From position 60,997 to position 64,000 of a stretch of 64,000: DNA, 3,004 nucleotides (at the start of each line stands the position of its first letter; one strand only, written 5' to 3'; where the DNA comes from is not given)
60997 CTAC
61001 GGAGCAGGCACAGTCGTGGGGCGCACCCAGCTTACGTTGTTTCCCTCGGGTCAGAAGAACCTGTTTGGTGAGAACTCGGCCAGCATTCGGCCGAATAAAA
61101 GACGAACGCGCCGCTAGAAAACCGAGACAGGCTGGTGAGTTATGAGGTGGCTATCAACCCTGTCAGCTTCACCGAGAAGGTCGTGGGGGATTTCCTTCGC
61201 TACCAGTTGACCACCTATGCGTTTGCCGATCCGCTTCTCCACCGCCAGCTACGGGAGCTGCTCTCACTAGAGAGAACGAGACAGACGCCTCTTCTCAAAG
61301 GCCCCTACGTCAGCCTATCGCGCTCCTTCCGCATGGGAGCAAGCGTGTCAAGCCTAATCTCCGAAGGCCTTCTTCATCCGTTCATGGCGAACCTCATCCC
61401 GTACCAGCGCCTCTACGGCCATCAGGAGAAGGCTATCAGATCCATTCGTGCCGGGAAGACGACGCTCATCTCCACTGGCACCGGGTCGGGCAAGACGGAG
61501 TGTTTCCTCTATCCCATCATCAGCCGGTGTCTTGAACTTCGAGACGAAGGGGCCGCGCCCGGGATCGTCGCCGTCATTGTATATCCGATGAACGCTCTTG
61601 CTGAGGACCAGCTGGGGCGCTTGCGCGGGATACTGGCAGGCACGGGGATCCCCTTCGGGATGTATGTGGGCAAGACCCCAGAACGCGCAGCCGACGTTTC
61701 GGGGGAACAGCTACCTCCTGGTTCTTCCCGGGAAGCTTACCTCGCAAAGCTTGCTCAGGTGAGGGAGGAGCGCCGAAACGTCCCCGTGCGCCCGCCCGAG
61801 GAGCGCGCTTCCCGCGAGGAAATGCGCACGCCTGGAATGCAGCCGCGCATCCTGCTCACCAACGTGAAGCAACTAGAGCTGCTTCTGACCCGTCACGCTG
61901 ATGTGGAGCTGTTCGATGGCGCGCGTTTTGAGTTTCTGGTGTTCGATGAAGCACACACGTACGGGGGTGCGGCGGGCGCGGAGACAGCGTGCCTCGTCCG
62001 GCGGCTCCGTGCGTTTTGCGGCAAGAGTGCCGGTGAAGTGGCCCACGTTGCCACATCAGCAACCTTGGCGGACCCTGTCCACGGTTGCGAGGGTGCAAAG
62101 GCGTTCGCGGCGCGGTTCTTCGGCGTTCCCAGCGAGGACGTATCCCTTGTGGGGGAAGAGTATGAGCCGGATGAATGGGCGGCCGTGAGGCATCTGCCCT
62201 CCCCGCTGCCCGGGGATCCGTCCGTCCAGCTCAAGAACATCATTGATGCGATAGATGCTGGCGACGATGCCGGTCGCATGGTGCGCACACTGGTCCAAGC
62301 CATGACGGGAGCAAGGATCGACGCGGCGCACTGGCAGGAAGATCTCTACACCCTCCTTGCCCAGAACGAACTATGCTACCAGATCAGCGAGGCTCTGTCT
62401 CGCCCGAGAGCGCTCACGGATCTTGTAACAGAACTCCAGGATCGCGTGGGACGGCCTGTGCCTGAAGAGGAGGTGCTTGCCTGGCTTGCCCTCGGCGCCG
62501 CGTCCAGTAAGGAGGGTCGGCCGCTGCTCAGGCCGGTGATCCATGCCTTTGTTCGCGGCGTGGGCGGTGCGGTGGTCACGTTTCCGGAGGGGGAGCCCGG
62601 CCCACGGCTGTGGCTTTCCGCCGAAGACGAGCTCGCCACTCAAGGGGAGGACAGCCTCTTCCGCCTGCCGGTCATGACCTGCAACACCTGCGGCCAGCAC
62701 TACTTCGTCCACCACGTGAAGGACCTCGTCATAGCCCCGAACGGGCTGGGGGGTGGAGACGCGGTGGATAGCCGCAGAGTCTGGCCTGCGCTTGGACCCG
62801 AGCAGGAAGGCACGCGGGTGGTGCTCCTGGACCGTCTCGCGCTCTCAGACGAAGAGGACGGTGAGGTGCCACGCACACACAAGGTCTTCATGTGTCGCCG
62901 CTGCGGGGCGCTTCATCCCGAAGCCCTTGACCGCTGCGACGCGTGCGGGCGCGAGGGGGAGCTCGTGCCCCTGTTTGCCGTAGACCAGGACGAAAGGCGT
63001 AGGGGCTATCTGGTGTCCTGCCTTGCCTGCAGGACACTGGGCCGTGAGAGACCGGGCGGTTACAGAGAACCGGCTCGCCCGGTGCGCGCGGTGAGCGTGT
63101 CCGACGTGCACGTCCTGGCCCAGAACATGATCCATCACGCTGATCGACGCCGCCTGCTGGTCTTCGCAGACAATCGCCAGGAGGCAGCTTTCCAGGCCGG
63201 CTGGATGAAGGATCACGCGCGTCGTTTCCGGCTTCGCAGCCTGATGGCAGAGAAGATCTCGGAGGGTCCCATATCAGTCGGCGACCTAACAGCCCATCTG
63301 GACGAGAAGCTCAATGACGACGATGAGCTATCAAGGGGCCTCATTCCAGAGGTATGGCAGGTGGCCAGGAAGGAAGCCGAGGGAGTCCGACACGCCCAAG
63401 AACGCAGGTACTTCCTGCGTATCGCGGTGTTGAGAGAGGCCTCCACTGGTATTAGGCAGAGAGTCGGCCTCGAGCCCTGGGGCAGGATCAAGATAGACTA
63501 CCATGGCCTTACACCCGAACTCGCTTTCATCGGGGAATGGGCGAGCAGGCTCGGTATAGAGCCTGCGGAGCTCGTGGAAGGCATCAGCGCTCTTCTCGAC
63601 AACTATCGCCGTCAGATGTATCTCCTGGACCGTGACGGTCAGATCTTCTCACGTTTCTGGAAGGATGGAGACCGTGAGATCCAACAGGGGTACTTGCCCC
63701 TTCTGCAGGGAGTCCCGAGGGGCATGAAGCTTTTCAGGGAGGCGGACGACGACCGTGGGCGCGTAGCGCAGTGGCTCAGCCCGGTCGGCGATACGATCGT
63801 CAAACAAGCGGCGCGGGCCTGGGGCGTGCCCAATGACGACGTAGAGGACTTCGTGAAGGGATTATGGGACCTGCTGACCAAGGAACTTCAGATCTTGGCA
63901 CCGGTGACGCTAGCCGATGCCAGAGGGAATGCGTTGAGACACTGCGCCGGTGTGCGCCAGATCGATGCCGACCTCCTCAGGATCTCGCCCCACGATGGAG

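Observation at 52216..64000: Class 1 DISARM-like defense operon (SNF2 helicase, 1692-aa N6-adenine methyltransferase, DEAD/DEAH helicase) running off the window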

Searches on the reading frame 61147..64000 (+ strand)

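Call 6: search_protein_families(library=padloc, proteins=[window:61147-64000:+], max_evalue=0.001)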
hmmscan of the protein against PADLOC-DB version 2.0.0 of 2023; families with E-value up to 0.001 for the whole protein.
window:61147-64000:+ (951 aa): 15 families
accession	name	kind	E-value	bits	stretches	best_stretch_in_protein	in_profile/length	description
PDLC00037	DruE3|DruE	-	1.4e-55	186.8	1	23-474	24-438/2055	SNF2 family N-terminal domain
PDLC00013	DruE1|DruE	-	5.1e-51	171.8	2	12-164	14-172/1776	SNF2 family N-terminal domain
PDLC00035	DruE3|DruE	-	3.8e-43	145.5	1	87-474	101-442/1460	SNF2 family N-terminal domain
PDLC00015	DruE2|DruE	-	1.3e-39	133.8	2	137-475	176-531/1887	SNF2 family N-terminal domain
PDLC00051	DruE4|DruE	-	3.1e-37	125.8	2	135-342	167-401/1829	SNF2 family N-terminal domain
PDLC00036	DruE3|DruE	-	1e-34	117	1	89-336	93-314/2023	SNF2 family N-terminal domain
PDLC00014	DruE2|DruE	-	7.3e-31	104.6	2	136-474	186-583/1928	SNF2 family N-terminal domain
PDLC02896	DpdJ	-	1.6e-18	63.9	2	222-335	328-433/1487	DpdJ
PDLC03960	SngC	-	1.9e-18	64.6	1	86-314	22-198/720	-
PDLC02898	DpdJ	-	3.7e-12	43.8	1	226-339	342-448/506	DpdJ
PDLC02503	BrxHI|BrxHII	-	9.2e-11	38.8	1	80-175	16-107/698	BrxHI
PDLC02893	DpdJ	-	2.4e-10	37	1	223-381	339-489/876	DpdJ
PDLC02864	DpdF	-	3.2e-07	27.5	1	80-161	14-84/610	DpdF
PDLC01196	Cas3d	-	1.8e-05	21.5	1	90-162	16-77/594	CAS-I-D; effector_G3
PDLC02501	BrxHI|BrxHII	-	5.4e-05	19.5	1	85-159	20-92/925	BrxHI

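Call 7: search_protein_families(library=pfam, proteins=[window:61147-64000:+], max_evalue=0.01)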
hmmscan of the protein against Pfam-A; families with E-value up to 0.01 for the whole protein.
window:61147-64000:+ (951 aa): 2 families
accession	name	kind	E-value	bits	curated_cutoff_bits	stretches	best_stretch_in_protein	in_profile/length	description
PF00270.35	DEAD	-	2.5e-19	70.1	26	2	92-178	3-84/167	DEAD/DEAH box helicase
PF04851.21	ResIII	-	4.8e-05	23.8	22.5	1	89-274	4-139/164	Type III restriction enzyme, res subunit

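Call 10: find_related_loci(query=window:61147-64000:+, collection=genome_contigs, flank=10000)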
Query window:61147-64000:+ (951 aa) in genome_contigs; peptide patterns used: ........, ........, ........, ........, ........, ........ (x = any residue, [..] = any of these).
273 stretches matched a pattern; 248 encode a relative of the query (tblastn E <= 1e-3); the best 80 are kept; 80 distinct loci.
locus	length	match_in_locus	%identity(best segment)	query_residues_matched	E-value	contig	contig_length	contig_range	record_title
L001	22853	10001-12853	97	1-951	0e+0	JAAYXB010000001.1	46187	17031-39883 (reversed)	MAG: Bacillota bacterium isolate AS02xzSISU_21 268_AS02, whole genome shotgun sequence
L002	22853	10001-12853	75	1-951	0e+0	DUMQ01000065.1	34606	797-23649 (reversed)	MAG TPA_asm: Bacillota bacterium isolate AS04akNAM_80 27998_AS04, whole genome shotgun sequence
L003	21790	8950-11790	60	1-951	0e+0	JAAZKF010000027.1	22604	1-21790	MAG: Burkholderiales bacterium isolate AS22ysBPME_216 11409_AS22, whole genome shotgun sequence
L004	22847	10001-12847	61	1-951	0e+0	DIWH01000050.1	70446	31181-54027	MAG TPA_asm: bacterium UBP9_UBA6111 isolate UBA6111 UBA6111_contig_8871, whole genome shotgun sequence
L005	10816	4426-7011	63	1-862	0e+0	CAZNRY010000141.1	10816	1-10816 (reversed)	MAG TPA_asm: uncultured bacterium isolate SRP302447_co3_234 genome assembly, contig: NODE_17202_length_10816_cov_6.01105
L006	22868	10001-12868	57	1-951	0e+0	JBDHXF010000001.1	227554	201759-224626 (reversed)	MAG: Chlorobiota bacterium isolate AS-MESO-3CA.21 NODE_161_length_227554_cov_5.129644, whole genome shotgun sequence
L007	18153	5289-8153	58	1-951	0e+0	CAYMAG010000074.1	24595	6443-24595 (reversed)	MAG TPA_asm: uncultured Vicinamibacteraceae bacterium isolate SRP344714_co2_321 genome assembly, contig: NODE_5173_lengt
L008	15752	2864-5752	56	2-947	0e+0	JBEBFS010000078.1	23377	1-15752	MAG: Bryobacteraceae bacterium isolate ASF_2 NODE_936_length_23377_cov_6.257840, whole genome shotgun sequence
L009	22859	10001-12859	59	1-951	0e+0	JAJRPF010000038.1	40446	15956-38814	MAG: Planctomycetota bacterium isolate Dive100_bin1.14 k141_687707, whole genome shotgun sequence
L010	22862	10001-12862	57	1-951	0e+0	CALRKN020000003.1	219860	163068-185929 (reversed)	MAG: Bradyrhizobium ivorense isolate JJ-JE510-14-7-m2-bin36 genome assembly, contig: JJ-R6B5S2-34-C3, whole genome shotg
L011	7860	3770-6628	58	1-951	0e+0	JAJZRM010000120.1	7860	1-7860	MAG: Deltaproteobacteria bacterium isolate SKS1.bin8 NODE_16270_length_7860_cov_1.480926, whole genome shotgun sequence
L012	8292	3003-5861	57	1-951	0e+0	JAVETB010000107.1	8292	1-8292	MAG: Syntrophus sp. (in: bacteria) isolate BF1_8 scaffold_12428_c1_biofilm_2017, whole genome shotgun sequence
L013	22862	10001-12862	57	1-951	0e+0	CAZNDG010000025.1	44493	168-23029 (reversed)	MAG TPA_asm: uncultured Syntrophus sp. isolate binchicken_co27_459 genome assembly, contig: NODE_1446_length_44493_cov_1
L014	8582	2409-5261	56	1-951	0e+0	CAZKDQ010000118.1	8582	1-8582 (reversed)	MAG TPA_asm: uncultured Rhodothermales bacterium isolate SRP220891_co3_377 genome assembly, contig: NODE_14190_length_85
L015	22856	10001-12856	57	1-951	0e+0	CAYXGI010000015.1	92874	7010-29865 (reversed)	MAG TPA_asm: uncultured Phycisphaerales bacterium isolate binchicken_co147_286 genome assembly, contig: NODE_632_length_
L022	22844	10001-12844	55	1-951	0e+0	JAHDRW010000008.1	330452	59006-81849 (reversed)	MAG: Deltaproteobacteria bacterium isolate SV3-B1.1 k141_6148, whole genome shotgun sequence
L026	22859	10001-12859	57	1-951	0e+0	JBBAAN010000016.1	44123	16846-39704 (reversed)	MAG: Actinomycetota bacterium isolate SO_2017_GW3_43 scaffold_631_c1_OW296A_2017, whole genome shotgun sequence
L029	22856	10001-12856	57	1-951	0e+0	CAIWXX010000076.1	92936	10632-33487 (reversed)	MAG: uncultured Acidobacteria bacterium isolate AlinenSediments_bin-3382 genome assembly, contig: bin-3382:076/183, whol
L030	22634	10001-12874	56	1-951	0e+0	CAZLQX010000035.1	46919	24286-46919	MAG TPA_asm: uncultured Holophagales bacterium isolate binchicken_co22_26 genome assembly, contig: NODE_818_length_46919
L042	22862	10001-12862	56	1-951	0e+0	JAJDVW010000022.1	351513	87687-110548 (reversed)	MAG: Pseudomonadales bacterium isolate jk18x22bins.7 k141_612460, whole genome shotgun sequence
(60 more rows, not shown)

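Call 12: search_protein_families(library=pfam, proteins=[L001:9989-15394:+, L001:15488-17374:+, L001:17352-17798:+, L001:17979-18548:+, L001:18642-19178:+], max_evalue=0.01)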
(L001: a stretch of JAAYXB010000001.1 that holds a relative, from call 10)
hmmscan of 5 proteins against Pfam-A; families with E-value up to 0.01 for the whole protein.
L001:9989-15394:+ (1801 aa): 5 families
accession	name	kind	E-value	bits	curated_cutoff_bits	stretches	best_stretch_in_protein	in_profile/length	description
PF00270.35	DEAD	-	1.3e-18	67.7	26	2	96-182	3-84/167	DEAD/DEAH box helicase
PF00271.37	Helicase_C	-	2.1e-12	47.7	23.5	1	1010-1077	44-109/110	Helicase conserved C-terminal domain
PF09369.15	MZB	-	1.9e-11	45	24.2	1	1546-1624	3-80/80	MrfA Zn-binding domain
PF04851.21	ResIII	-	0.00016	22.1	22.5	1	93-278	4-139/164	Type III restriction enzyme, res subunit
PF08790.17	zf-LYAR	-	0.0077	16.5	20.7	0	1619-1635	2-18/28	LYAR-type C2HC zinc finger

L001:15488-17374:+ (628 aa): 0 families

L001:17352-17798:+ (148 aa): 0 families

L001:17979-18548:+ (189 aa): 2 families
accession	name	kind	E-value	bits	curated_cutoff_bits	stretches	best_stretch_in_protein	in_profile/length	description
PF00881.29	Nitroreductase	-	1.4e-38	133.2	23.5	1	11-169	1-167/167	Nitroreductase family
PF14512.11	TM1586_NiRdase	-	1.9e-11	44.5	27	1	27-59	157-189/215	Putative TM nitroreductase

L001:18642-19178:+ (178 aa): 0 families
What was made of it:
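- On ARMADA (type I): In the 97% ortholog L001, Pfam finds DEAD, Helicase_C and MZB (PF09369, 1.9e-11) in one 1801-aa ORF (call 12).
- On Class 1 DISARM: DUF1998/MZB lies inside gene 3 of L001, and no separate DUF1998 gene follows (call 12). No PLD domain in the ORFs scanned downstream in L001 (call 12).
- On BREX: The downstream ORFs scanned in L001 are an unknown 628-aa protein, two ORFs without matches and a nitroreductase (call 12).
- DUF1998/MZB is fused in the 1801-aa ortholog (call 12).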

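Call 13: search_protein_families(library=padloc, proteins=[L001:9989-15394:+, L001:15488-17374:+, L001:4623-9971:+], max_evalue=0.001)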
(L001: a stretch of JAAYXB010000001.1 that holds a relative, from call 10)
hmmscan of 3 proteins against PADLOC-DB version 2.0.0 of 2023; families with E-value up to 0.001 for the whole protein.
L001:9989-15394:+ (1801 aa): 28 families (the best 25 are shown)
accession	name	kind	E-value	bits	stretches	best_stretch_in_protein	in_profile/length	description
PDLC00037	DruE3|DruE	-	1.1e-109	366.2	3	28-478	25-438/2055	SNF2 family N-terminal domain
PDLC00013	DruE1|DruE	-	2.9e-102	341.7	4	1031-1359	1080-1358/1776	SNF2 family N-terminal domain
PDLC00035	DruE3|DruE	-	8.9e-79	263.5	2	92-478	102-442/1460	SNF2 family N-terminal domain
PDLC00036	DruE3|DruE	-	3.6e-68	227.9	3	92-340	92-314/2023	SNF2 family N-terminal domain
PDLC00015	DruE2|DruE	-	1.1e-67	226.9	4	901-1134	1025-1272/1887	SNF2 family N-terminal domain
PDLC00051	DruE4|DruE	-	2.8e-66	222.1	4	908-1138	987-1230/1829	SNF2 family N-terminal domain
PDLC00014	DruE2|DruE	-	2.7e-63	212.1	4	921-1139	1074-1306/1928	SNF2 family N-terminal domain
PDLC03960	SngC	-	7.5e-30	102.3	2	90-329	22-205/720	-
PDLC02503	BrxHI|BrxHII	-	2.2e-27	93.7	2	1013-1132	280-398/698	BrxHI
PDLC02896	DpdJ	-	8.4e-23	78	2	226-339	328-433/1487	DpdJ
PDLC02501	BrxHI|BrxHII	-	6.3e-17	58.9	1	1011-1086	278-351/925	BrxHI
PDLC02569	DrmA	-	3e-13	46.5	1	1018-1105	815-900/1095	DrmA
PDLC02893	DpdJ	-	3.3e-12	43.2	1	227-385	339-489/876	DpdJ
PDLC03928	PsyrT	-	4.8e-11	39.7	1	1009-1085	269-343/689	-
PDLC02898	DpdJ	-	1.8e-10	38.3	1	230-342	342-447/506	DpdJ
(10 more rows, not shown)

L001:15488-17374:+ (628 aa): 0 families

L001:4623-9971:+ (1782 aa): 41 families (the best 25 are shown)
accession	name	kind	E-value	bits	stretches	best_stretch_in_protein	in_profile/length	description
PDLC03622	REase_MTase_IIG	-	0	1509.5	2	158-1289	2-1135/1524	Type IIG restriction enzyme-methyltransferase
PDLC02643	DrmMI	-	5.3e-137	456.6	2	14-495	5-486/1347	DrmMI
PDLC02638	DrmMI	-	1.4e-102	342.4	2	608-1002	537-885/935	DrmMI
PDLC03618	REase_MTase_IIG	-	9.3e-68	226.6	3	608-841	531-741/1429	Type IIG restriction enzyme-methyltransferase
PDLC02645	DrmMI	-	1.4e-65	220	2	148-496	147-481/772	DrmMI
PDLC03613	REase_MTase_IIG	-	2e-42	143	3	1105-1277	822-991/1250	Type IIG restriction enzyme-methyltransferase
PDLC02644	DrmMI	-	5.9e-40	135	2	607-811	46-229/988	DrmMI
PDLC02639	DrmMI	-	7.8e-36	121.6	2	749-812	327-388/803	DrmMI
PDLC02642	DrmMI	-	9.8e-35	118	1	167-497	161-485/594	DrmMI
PDLC03620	REase_MTase_IIG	-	5.2e-29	98.5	2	608-811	540-726/1378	Type IIG restriction enzyme-methyltransferase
PDLC02646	DrmMI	-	2.9e-26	89.8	2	757-811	44-98/792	DrmMI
PDLC03611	REase_MTase_IIG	-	4.1e-26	88.8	2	960-1024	906-968/1532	Type IIG restriction enzyme-methyltransferase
PDLC03614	REase_MTase_IIG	-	7.4e-21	71.5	2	756-823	626-693/1584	Type IIG restriction enzyme-methyltransferase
PDLC02640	DrmMI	-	9e-21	71.3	1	157-374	150-370/1015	DrmMI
PDLC03629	REase_MTase_IIG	-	9.3e-20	68.1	1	760-814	485-540/1182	Type IIG restriction enzyme-methyltransferase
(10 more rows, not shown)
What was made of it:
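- On Druantia: PADLOC DruE3 1.1e-109 (call 13).
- g3 scores 366 bits on DruE against 46 bits on DrmA (call 13). Gene 3's best PADLOC hits are all DruE models (calls 6, 13).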

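Call 37: search_protein_families(library=pfam, alignment_id=A2, max_evalue=1)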
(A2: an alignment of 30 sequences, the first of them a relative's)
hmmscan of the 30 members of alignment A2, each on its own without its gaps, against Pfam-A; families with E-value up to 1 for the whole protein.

A. member 1, L001:14954-15391:+ (146 aa): 2 families
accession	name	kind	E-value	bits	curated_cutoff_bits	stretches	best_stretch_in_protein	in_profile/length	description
PF13521.12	AAA_28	-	0.13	13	27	1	82-115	131-164/164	AAA domain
PF03698.18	UPF0180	-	0.21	12.2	25.4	0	92-112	11-32/77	Uncharacterised protein family (UPF0180)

B. families by the number of members that match (of 30 scanned): 25 families
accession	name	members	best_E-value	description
PF00717.28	Peptidase_S24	13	1.4e-09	Peptidase S24-like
PF03698.18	UPF0180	10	0.0027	Uncharacterised protein family (UPF0180)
PF23359.1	Lsr2_DNA-bd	8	0.015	Lsr2 DNA-binding domain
PF18741.7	MTES_1575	4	0.029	REase_MTES_1575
PF13399.11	LytR_C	3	0.025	LytR cell envelope-related transcriptional attenuator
PF04832.17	SOUL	3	0.026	SOUL heme-binding protein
PF18143.6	HAD_SAK_2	2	0.027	HAD domain in Swiss Army Knife RNA repair proteins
PF13521.12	AAA_28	2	0.061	AAA domain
PF17759.6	tRNA_synthFbeta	2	0.061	Phenylalanyl tRNA synthetase beta chain CLM domain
PF21778.2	DUF6873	2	0.081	Family of unknown function (DUF6873)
PF21582.3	CBM30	2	0.26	Carbohydrate binding domain 30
PF05719.16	GPP34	1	0.033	Golgi phosphoprotein 3 (GPP34)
PF22996.2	C2H2-2nd_BIRD-IDD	1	0.037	BIRD-IDD transcription factor, second C2H2 zinc finger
PF07470.19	Glyco_hydro_88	1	0.041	Glycosyl Hydrolase Family 88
PF08373.16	RAP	1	0.059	RAP domain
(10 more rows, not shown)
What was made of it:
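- On ARMADA (type I): Pfam MTES_1575 reaches E 0.029 in 4 of 30 members (call 37).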

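Call 38: search_solved_structures(query=A2, max_evalue=10, show_alignments=2)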
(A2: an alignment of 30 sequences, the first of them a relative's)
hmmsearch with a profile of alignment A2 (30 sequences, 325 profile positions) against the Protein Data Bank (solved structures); distinct sequences matched with E-value up to 10: 2.
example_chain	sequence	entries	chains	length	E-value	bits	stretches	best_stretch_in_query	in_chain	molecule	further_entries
6ki9_A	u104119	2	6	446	0.11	15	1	195-266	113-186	FabMG, novel types of Enoyl-acyl carrier protein reductase | Enoyl-acyl carrier protein reductase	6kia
3r3p_A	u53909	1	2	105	0.3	13.6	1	85-125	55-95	Mobile intron protein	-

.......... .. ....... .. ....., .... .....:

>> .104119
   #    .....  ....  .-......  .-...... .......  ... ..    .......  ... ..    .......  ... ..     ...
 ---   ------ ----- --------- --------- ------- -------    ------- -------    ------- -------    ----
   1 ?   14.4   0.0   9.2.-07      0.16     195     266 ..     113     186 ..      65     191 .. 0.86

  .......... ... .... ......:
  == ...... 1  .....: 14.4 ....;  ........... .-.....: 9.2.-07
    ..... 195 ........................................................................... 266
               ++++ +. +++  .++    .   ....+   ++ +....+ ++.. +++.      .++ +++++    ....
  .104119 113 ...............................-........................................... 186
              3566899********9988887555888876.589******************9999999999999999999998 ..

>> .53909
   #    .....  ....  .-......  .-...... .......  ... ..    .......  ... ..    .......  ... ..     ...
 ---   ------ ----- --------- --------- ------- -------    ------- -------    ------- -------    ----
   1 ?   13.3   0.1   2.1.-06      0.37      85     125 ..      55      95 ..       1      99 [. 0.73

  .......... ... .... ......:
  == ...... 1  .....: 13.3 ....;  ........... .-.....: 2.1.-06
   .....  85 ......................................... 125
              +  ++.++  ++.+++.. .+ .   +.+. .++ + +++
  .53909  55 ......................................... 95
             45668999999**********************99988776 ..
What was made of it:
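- On ARMADA (type I): PDB 3r3p reaches E 0.3 (call 38).
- Weak matches to MTES_1575 and 3r3p (calls 37, 38).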

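Call 40: search_protein_families(library=ncbifam, proteins=[L001:4623-9971:+, L001:9989-15394:+, L001:15488-17374:+, window:61147-64000:+], max_evalue=0.001)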
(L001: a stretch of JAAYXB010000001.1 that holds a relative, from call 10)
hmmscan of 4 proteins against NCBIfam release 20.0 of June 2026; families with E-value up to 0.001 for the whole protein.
L001:4623-9971:+ (1782 aa): 4 families
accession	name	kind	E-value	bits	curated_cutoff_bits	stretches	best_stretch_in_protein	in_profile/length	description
NF047738.1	antiphage_MADS2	equivalog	2.4e-10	39.3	720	1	1110-1157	490-537/654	methylation-associated defense system DNA methyltransferase MAD2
NF033452.1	BREX_1_MTaseX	exception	8.9e-09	33.7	500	1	678-787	312-378/1210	BREX-1 system adenine-specific DNA-methyltransferase PglX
TIGR02987.1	met_A_Alw26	exception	7e-08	31.6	353.5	0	1096-1172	160-233/523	Alw26I/Eco31I/Esp3I family type II restriction adenine-specific DNA-methyltransferase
NF033455.1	BREX_6_MTaseX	exception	2.8e-06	25.2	900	1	673-788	322-400/1319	BREX-6 system adenine-specific DNA-methyltransferase PglX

L001:9989-15394:+ (1801 aa): 16 families
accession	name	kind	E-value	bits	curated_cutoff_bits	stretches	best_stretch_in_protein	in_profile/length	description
TIGR03817.1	DECH_helic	hypoth_equivalog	2.4e-37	128.6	874.1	3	1011-1154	309-448/742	helicase/secretion neighborhood putative DEAH-box helicase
TIGR04121.1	DEXH_lig_assoc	equivalog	6.2e-19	67.2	850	2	94-165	15-84/804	ligase-associated DNA damage response DEXH box helicase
NF041067.1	DpdJ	equivalog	2.7e-17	61.8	800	2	264-339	361-426/1482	protein DpdJ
NF010338.0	PRK13767.1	equivalog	7e-13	47.7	849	2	90-159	31-101/877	ATP-dependent helicase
NF053636.1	DDHlcsCsdAPsy1082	equivalog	3.3e-08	32.5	890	1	90-158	23-89/512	DEAD/DEAH box helicase CsdA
NF053711.1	RNA_heli_RhlE1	exception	8.5e-08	31.4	750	1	82-159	11-90/434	RNA helicase RhlE1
NF041063.1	DpdF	equivalog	3.2e-06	26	550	0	97-170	145-213/813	protein DpdF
NF008394.0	PRK11192.1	equivalog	4.3e-06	25.8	507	0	1022-1092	286-356/441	ATP-dependent RNA helicase SrmB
TIGR00614.1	recQ_fam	subfamily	5.2e-06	25.5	219.8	0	90-164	9-72/470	RecQ family ATP-dependent DNA helicase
TIGR01389.1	recQ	equivalog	6.9e-06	24.8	640.2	0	1013-1079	256-320/591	DNA helicase RecQ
NF007284.0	PRK09751.1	equivalog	9.8e-06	23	1496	1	1010-1077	354-419/1538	ATP-dependent helicase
NF053631.1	RNA_helic_CshA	equivalog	1.4e-05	24.2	646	0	1020-1120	276-372/434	degradosome RNA helicase CshA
NF007882.0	PRK10590.1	equivalog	2.4e-05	23.5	743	0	1033-1085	295-347/456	ATP-dependent RNA helicase RhlE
NF002340.1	PRK01297.1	equivalog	0.00015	20.7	564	0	1008-1089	276-355/372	ATP-dependent RNA helicase RhlB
NF008744.0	PRK11776.1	equivalog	0.00024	19.8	524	0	1018-1095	277-354/460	ATP-dependent RNA helicase DbpA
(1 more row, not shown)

L001:15488-17374:+ (628 aa): 0 families

window:61147-64000:+ (951 aa): 7 families
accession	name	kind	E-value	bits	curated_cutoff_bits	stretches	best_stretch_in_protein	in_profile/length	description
TIGR03817.1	DECH_helic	hypoth_equivalog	1.3e-18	66.7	874.1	2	87-181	35-122/742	helicase/secretion neighborhood putative DEAH-box helicase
NF041067.1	DpdJ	equivalog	3.5e-14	51.5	800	2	260-335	361-426/1482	protein DpdJ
TIGR04121.1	DEXH_lig_assoc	equivalog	7.5e-12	43.8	850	1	90-162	15-85/804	ligase-associated DNA damage response DEXH box helicase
NF010338.0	PRK13767.1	equivalog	2.2e-06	26.2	849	1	86-155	31-101/877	ATP-dependent helicase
NF053711.1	RNA_heli_RhlE1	exception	4.3e-05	22.4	750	1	73-155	6-90/434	RNA helicase RhlE1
NF053636.1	DDHlcsCsdAPsy1082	equivalog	8.8e-05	21.2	890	1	86-154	23-89/512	DEAD/DEAH box helicase CsdA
NF041063.1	DpdF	equivalog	0.00065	18.4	550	0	93-166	145-213/813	protein DpdF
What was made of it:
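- PADLOC, Pfam and NCBIfam results (calls 6, 7, 12, 13, 40).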
